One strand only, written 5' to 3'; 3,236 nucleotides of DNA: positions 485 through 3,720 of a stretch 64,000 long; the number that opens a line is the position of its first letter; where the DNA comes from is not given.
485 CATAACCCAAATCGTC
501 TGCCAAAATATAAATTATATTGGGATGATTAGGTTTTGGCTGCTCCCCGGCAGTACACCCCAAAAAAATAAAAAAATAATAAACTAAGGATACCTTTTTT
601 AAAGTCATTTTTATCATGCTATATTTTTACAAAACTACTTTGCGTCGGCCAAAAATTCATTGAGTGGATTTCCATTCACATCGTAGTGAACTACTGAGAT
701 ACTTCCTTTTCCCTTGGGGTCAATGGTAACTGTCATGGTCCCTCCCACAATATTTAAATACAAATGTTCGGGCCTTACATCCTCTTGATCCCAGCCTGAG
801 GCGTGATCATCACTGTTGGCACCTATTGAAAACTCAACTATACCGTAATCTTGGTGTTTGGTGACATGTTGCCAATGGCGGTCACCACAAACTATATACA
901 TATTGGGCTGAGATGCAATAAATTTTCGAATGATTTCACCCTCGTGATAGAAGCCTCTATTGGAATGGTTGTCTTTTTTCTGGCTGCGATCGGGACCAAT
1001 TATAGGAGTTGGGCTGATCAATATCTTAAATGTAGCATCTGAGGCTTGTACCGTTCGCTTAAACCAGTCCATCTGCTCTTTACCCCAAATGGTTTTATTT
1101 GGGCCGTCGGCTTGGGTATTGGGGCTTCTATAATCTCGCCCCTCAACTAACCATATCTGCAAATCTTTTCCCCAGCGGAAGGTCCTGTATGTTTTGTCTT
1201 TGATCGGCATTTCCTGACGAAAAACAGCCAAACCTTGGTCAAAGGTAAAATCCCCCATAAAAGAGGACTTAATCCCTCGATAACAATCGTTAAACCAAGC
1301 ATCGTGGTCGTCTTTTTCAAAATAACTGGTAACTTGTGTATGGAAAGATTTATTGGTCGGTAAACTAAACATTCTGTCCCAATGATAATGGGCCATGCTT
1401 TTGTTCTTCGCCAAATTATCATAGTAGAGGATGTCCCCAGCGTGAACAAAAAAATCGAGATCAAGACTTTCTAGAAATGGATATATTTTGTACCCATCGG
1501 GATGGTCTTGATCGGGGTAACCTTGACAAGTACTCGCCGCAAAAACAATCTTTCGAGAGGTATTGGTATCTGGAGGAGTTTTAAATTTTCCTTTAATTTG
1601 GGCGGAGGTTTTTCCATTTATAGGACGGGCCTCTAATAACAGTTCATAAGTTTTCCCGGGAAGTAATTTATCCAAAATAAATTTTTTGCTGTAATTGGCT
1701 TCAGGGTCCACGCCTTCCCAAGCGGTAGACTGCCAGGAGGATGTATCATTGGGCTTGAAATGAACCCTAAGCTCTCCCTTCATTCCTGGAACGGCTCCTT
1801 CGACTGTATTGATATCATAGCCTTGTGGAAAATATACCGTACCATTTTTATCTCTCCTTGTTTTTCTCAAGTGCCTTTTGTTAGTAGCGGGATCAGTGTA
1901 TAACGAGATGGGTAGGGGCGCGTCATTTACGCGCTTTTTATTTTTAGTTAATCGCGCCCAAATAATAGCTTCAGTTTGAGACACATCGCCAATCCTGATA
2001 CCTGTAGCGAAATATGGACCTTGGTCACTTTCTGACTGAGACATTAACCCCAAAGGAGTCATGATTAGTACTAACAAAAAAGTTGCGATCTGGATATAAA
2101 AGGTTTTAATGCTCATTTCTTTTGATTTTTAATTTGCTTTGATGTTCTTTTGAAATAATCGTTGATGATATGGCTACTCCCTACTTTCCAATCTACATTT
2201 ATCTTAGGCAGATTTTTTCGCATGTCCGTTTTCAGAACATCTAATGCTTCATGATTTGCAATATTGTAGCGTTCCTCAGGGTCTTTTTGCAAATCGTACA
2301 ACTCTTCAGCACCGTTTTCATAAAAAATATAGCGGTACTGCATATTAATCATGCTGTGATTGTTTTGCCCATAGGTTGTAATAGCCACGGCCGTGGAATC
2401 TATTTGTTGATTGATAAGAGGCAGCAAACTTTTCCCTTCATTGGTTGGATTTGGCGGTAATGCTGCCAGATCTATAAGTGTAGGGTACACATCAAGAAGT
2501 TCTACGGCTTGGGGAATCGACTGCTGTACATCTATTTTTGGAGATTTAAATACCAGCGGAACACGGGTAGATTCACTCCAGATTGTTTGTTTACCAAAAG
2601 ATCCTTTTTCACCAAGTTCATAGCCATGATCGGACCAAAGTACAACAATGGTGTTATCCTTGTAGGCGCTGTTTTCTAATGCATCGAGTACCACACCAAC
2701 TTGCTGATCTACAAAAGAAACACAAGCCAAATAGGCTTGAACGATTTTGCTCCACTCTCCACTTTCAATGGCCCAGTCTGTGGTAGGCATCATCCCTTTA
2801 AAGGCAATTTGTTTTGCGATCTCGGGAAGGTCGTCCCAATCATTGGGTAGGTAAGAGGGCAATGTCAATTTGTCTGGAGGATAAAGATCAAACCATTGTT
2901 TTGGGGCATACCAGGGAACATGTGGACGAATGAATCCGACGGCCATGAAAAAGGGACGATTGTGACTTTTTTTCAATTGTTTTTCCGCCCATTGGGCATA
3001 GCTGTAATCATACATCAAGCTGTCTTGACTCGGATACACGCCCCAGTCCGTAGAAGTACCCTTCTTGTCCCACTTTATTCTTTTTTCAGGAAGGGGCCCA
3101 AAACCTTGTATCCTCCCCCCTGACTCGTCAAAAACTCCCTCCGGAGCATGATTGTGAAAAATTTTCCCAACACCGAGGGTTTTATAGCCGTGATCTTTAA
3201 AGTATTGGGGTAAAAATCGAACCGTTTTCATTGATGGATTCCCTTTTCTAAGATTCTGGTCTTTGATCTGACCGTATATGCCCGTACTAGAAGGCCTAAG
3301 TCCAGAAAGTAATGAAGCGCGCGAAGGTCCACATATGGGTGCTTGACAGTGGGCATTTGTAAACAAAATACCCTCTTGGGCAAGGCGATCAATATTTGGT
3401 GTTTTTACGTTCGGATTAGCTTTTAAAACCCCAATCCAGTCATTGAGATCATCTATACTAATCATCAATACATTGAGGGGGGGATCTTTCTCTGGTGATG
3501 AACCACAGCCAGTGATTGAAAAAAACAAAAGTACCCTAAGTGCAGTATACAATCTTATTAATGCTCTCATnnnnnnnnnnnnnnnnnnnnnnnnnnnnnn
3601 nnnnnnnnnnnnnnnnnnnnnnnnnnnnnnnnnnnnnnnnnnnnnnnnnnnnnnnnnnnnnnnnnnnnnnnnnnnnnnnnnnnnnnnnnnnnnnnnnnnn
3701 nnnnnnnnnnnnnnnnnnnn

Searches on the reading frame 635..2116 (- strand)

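Call 9: search_protein_families(library=pfam, proteins=[window:635-2116:-], max_evalue=0.00001)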
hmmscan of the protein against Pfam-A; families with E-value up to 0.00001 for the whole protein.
window:635-2116:- (493 aa): 1 family
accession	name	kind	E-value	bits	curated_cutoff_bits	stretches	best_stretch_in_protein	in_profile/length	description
PF09423.15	PhoD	-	2.4e-22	80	27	1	192-432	1-289/343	PhoD-like phosphatase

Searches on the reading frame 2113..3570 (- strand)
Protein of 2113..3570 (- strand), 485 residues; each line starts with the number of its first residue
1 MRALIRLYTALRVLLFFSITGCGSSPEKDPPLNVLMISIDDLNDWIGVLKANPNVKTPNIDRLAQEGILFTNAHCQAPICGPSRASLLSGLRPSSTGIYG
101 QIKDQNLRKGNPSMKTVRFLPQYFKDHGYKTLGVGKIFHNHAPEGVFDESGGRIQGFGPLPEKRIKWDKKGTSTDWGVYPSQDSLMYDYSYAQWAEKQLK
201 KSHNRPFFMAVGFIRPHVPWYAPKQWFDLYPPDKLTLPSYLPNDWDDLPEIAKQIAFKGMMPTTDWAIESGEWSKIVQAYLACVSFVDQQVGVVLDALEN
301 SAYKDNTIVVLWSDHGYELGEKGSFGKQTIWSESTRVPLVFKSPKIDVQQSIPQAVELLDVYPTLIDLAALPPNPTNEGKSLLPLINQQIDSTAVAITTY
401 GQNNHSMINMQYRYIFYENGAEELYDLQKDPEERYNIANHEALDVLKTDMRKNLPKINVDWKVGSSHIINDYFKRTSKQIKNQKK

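Call 9: search_protein_families(library=pfam, proteins=[window:2113-3570:-], max_evalue=0.00001)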
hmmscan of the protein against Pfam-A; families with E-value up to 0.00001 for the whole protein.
window:2113-3570:- (485 aa): 3 families
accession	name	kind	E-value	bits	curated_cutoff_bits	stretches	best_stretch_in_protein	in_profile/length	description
PF00884.28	Sulfatase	-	6e-50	170.7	25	1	33-369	2-299/301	Sulfatase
PF16347.10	SGSH_C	-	2.2e-16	60.8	29.3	1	320-457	1-151/154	N-sulphoglucosamine sulphohydrolase, C-terminal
PF01663.27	Phosphodiest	-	5.9e-10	39.7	23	0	35-102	2-67/342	Type I phosphodiesterase / nucleotide pyrophosphatase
